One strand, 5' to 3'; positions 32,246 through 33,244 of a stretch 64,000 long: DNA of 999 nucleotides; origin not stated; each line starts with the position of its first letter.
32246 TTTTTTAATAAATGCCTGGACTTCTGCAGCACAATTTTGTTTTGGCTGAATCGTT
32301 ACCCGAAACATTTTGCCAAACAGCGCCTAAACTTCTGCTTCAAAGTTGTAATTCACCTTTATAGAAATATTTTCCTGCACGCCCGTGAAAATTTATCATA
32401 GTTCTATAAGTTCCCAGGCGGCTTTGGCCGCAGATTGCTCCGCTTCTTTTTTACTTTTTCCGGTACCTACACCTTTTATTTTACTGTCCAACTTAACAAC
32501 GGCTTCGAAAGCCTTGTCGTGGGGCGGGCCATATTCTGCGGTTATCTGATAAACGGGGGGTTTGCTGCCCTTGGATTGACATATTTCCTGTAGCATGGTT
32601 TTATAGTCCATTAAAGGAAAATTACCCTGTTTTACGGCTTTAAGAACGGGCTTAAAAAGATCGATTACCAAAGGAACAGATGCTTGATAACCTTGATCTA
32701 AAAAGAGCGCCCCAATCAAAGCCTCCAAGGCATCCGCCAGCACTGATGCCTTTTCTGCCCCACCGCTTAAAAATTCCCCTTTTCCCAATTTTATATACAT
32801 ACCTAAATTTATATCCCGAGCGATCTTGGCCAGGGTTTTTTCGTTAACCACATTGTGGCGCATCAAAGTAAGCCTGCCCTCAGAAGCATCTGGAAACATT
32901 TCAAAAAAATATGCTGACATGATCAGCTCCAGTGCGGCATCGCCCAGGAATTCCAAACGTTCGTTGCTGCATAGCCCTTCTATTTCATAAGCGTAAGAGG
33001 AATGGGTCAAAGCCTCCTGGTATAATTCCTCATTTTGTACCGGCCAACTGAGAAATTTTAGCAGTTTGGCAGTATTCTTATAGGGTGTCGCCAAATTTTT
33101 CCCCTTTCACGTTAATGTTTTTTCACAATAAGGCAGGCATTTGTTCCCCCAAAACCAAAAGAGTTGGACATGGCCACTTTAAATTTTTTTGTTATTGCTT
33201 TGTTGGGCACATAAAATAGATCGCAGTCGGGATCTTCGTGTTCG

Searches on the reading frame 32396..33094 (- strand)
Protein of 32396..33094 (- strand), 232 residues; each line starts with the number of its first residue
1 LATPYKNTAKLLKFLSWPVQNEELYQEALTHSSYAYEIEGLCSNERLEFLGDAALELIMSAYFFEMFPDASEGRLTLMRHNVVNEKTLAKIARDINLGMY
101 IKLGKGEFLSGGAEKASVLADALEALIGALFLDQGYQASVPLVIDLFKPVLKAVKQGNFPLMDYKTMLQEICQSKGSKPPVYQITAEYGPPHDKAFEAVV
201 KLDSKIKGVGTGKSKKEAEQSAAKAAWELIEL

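Call 70: search_protein_families(library=pfam, proteins=[window:32396-33094:-], max_evalue=0.001)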
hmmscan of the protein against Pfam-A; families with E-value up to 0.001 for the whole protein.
window:32396-33094:- (232 aa): 5 families
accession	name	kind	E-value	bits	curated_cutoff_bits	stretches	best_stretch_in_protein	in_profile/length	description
PF14622.11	Ribonucleas_3_3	-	1.7e-37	128.9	35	1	21-143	1-120/128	Ribonuclease-III-like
PF00636.31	Ribonuclease_3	-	6.1e-26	91.6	27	1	45-135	1-102/102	Ribonuclease III domain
PF00035.32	dsrm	-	3.4e-19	69.6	23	1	164-228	1-64/66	Double-stranded RNA binding motif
PF22935.1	RM44_endonuclase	-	1e-05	26.1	27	1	21-130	35-139/139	Large ribosomal subunit protein mL44, endonuclease domain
PF14709.13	DND1_DSRM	-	0.00076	20.2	25.7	0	165-202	4-41/80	double strand RNA binding domain from DEAD END PROTEIN 1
